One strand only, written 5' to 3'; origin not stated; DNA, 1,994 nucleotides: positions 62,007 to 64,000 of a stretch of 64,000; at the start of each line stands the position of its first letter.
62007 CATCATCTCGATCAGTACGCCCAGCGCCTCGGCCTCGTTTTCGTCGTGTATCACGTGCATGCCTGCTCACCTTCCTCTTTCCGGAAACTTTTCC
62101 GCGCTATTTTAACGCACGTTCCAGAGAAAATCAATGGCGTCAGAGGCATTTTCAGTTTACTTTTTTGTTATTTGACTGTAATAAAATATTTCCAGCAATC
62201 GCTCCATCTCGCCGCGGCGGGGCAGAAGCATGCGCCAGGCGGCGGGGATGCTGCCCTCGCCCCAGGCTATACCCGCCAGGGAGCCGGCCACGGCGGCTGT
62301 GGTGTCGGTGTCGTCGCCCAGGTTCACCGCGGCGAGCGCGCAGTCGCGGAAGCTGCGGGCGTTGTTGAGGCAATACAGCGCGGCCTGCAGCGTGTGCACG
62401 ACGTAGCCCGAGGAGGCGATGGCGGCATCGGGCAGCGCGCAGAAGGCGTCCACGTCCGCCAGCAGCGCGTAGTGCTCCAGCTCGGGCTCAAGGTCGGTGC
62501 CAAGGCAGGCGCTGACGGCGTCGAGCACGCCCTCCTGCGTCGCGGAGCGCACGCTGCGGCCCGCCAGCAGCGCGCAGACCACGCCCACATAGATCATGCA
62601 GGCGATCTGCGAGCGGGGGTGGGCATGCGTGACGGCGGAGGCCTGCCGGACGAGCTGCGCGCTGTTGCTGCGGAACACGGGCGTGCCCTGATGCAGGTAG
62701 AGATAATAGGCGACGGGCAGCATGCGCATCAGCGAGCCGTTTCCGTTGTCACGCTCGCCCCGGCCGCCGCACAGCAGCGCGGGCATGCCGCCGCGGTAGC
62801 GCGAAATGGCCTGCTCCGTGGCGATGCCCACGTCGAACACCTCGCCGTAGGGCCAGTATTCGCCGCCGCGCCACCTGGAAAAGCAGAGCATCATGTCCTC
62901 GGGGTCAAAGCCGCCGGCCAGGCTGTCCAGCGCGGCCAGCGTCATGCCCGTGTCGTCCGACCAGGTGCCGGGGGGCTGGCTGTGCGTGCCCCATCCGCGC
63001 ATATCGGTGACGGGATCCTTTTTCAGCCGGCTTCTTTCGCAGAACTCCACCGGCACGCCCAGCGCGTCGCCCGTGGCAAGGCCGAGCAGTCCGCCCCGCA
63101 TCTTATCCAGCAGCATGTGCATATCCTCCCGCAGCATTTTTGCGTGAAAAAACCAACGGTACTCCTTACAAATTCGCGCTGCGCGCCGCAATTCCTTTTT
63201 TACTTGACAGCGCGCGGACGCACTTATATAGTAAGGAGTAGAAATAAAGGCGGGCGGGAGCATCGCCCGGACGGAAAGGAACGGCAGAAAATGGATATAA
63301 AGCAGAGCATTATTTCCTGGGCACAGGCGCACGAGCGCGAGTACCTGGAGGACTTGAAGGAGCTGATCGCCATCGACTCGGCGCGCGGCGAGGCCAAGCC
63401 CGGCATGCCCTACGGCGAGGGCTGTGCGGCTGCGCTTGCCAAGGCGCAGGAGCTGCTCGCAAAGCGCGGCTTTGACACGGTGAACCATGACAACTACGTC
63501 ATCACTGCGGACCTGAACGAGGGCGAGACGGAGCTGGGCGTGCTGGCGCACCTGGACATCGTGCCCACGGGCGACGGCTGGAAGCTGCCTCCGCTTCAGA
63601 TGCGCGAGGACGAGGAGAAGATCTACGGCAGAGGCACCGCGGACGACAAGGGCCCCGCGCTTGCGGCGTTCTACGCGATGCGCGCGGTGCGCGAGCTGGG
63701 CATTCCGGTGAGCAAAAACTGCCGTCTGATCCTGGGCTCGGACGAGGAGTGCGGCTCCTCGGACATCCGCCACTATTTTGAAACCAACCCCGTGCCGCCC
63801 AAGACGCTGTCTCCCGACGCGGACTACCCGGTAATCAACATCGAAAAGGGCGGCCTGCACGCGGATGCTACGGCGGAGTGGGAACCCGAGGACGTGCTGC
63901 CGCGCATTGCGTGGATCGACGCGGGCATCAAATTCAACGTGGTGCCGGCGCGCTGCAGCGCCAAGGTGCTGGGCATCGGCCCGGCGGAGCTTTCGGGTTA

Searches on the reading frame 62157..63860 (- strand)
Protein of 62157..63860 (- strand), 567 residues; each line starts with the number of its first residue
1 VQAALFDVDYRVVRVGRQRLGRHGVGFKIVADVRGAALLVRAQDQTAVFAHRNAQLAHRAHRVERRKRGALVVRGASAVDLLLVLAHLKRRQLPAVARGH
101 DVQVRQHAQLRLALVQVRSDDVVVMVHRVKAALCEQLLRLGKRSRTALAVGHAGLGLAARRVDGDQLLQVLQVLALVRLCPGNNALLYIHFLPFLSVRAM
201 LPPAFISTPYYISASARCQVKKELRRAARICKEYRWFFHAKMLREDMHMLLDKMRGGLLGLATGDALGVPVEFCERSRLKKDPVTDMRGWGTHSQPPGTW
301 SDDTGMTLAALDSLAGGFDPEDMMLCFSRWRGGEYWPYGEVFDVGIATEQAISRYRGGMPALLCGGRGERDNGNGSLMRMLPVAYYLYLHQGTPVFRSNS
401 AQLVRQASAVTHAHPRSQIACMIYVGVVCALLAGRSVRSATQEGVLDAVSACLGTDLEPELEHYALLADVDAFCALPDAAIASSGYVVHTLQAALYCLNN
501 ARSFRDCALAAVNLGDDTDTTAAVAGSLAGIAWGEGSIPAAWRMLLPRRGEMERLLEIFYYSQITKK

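Call 69: search_protein_families(library=pfam, proteins=[window:62157-63860:-], max_evalue=0.00001)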
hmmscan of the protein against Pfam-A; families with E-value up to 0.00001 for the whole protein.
window:62157-63860:- (567 aa): 1 family
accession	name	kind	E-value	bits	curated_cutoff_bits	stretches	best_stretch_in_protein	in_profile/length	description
PF03747.19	ADP_ribosyl_GH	-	4.7e-69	233.7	26.2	1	256-540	1-286/287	ADP-ribosylglycohydrolase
